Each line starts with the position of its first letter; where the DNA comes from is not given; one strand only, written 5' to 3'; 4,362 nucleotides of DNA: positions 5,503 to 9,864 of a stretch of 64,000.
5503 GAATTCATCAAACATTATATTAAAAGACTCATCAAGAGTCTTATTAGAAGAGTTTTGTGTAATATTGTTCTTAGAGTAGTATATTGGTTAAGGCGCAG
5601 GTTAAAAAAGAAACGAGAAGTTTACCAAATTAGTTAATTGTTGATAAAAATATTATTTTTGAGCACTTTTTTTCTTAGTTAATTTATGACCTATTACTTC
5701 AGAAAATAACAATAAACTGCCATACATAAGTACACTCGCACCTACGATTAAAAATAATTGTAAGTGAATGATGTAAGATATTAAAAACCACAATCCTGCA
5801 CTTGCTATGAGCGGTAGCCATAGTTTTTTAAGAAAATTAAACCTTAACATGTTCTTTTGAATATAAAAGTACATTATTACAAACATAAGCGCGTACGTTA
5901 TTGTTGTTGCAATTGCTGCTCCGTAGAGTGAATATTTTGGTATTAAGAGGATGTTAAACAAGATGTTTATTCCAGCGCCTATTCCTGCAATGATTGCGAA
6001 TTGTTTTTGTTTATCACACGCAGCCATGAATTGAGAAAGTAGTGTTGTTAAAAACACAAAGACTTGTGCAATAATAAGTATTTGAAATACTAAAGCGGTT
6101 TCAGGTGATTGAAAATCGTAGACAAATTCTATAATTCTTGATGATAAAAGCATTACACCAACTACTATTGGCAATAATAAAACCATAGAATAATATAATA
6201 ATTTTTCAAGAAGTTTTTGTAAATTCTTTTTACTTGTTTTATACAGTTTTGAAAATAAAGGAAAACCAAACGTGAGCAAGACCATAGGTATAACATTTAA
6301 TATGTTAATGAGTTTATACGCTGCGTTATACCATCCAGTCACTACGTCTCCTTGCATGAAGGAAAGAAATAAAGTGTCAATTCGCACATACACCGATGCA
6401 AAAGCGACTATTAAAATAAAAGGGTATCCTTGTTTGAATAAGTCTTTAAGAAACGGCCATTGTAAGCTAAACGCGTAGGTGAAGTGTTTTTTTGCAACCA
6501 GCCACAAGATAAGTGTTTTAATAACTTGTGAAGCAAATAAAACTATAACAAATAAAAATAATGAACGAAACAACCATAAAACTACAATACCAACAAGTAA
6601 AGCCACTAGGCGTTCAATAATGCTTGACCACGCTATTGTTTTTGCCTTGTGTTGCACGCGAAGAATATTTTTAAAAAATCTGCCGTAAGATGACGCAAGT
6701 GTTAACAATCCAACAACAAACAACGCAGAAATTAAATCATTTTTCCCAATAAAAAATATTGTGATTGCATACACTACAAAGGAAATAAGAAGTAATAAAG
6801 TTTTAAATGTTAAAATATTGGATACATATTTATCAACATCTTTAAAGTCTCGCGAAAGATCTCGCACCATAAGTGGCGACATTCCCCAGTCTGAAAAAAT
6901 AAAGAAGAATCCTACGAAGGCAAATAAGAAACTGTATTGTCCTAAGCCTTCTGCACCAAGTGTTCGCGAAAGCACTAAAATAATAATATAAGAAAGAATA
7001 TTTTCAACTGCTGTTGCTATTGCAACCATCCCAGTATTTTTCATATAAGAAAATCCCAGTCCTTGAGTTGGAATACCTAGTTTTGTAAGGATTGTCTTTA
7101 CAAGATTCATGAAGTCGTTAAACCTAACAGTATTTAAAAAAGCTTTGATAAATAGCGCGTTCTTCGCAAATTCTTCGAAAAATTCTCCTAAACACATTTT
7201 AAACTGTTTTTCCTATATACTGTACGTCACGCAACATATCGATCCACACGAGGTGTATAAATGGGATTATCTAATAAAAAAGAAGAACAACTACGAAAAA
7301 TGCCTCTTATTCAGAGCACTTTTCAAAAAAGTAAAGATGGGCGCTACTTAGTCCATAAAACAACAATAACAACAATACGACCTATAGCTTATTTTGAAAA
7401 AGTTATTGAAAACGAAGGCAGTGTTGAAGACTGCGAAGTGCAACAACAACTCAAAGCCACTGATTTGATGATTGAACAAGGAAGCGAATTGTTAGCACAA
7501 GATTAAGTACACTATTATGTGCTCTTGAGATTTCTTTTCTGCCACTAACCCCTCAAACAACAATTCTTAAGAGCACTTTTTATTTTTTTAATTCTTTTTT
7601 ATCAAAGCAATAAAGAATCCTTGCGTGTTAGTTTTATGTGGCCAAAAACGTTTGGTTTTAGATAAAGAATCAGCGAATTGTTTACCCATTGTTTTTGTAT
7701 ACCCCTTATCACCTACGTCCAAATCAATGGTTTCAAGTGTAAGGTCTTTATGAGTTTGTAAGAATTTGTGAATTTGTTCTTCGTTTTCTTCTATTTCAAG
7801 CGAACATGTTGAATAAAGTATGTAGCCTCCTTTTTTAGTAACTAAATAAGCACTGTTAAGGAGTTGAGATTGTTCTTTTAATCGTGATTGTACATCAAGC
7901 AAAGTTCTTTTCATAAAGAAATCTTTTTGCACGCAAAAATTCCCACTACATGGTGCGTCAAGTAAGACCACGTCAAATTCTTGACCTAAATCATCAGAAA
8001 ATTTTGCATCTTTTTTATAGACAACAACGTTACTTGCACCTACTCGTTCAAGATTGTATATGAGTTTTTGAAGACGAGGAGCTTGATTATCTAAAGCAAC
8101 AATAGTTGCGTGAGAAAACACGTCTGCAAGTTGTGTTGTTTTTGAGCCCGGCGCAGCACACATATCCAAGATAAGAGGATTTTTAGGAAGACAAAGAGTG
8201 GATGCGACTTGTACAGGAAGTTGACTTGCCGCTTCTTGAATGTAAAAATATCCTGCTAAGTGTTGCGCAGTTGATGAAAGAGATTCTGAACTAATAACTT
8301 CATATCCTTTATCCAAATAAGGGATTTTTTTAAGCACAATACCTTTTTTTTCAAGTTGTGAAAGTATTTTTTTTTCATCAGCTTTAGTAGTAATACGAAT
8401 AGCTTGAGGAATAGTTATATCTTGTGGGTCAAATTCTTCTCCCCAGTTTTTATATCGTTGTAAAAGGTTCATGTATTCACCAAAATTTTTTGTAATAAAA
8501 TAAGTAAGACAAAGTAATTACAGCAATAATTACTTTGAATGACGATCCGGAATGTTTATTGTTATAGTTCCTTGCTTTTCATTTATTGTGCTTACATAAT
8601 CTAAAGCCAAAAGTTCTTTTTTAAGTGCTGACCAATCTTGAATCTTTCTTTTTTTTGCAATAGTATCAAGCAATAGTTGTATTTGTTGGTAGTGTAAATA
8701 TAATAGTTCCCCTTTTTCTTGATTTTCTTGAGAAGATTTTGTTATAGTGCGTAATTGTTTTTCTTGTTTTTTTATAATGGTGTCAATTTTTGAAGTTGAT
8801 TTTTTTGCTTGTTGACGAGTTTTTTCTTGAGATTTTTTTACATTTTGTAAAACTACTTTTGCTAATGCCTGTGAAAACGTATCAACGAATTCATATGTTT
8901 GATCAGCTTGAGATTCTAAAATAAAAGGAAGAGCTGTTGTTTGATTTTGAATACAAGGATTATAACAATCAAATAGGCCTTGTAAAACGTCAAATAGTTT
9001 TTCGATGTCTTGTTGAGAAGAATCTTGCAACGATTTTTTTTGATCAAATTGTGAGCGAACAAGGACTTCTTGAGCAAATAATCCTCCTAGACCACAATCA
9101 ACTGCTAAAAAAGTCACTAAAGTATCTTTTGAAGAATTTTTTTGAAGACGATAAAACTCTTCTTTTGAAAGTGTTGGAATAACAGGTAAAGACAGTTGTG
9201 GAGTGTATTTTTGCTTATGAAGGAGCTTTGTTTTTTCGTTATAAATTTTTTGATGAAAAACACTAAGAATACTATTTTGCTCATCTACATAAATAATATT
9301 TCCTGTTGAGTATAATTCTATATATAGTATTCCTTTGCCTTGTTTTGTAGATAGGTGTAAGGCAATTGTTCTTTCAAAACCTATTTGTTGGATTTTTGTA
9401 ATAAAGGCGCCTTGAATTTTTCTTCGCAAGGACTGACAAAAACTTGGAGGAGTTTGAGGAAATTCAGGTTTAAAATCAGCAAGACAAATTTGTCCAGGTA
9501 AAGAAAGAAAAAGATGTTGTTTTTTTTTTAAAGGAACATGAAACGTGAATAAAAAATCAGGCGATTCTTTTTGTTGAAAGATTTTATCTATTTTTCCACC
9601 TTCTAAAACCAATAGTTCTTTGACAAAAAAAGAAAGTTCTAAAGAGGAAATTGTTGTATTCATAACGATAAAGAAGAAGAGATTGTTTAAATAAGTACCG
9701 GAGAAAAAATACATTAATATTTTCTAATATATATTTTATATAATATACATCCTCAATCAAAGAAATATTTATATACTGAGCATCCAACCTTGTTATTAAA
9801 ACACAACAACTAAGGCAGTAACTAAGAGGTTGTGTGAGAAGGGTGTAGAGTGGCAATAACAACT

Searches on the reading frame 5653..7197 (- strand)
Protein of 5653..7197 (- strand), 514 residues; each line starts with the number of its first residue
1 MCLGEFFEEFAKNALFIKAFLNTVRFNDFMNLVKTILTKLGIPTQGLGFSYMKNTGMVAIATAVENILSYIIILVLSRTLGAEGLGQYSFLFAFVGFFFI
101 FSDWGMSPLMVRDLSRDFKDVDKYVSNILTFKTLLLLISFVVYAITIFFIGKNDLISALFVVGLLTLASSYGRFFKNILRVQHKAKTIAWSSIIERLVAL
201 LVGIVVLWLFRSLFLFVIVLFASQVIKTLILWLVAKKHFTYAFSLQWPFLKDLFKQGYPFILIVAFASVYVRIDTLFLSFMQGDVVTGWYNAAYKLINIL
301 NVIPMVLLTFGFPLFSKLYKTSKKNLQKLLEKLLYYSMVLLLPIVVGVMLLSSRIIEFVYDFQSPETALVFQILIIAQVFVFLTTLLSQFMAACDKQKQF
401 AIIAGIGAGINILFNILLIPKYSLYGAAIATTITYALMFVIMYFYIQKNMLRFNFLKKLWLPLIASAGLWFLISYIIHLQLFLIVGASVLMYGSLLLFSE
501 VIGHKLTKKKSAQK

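Call 76: search_protein_families(library=pfam, proteins=[window:5653-7197:-], max_evalue=0.001)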
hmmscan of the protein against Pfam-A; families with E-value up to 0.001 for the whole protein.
window:5653-7197:- (514 aa): 4 families
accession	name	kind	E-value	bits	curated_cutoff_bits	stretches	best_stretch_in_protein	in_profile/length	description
PF01943.22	Polysacc_synt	-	7.6e-33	114.5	28.2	1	52-318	2-273/274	Polysaccharide biosynthesis protein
PF13440.11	Polysacc_synt_3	-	1.3e-21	77.6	23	1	75-360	1-284/293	Polysaccharide biosynthesis protein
PF03023.19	MurJ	-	2e-10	40.3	27.4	1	173-479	115-431/451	Lipid II flippase MurJ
PF01554.23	MatE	-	6.9e-05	23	24.9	1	259-416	1-160/161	MatE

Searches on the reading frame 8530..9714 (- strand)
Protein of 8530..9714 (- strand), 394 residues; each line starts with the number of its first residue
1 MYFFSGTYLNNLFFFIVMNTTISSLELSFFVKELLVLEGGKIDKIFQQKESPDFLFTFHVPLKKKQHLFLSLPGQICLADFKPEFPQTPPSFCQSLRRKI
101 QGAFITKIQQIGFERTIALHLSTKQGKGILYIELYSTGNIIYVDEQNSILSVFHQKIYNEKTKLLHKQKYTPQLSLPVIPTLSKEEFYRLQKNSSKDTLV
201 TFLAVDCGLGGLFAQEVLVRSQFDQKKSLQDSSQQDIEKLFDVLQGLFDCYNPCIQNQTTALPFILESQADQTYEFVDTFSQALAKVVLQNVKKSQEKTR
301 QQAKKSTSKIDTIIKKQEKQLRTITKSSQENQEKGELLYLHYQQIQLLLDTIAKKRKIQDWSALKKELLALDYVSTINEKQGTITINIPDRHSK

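Call 76: search_protein_families(library=pfam, proteins=[window:8530-9714:-], max_evalue=0.001)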
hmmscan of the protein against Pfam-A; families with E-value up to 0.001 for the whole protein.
window:8530-9714:- (394 aa): 1 family
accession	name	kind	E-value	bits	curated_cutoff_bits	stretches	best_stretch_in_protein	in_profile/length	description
PF05833.16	NFACT_N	-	9.2e-41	140.5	31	1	30-358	8-352/456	NFACT N-terminal and middle domains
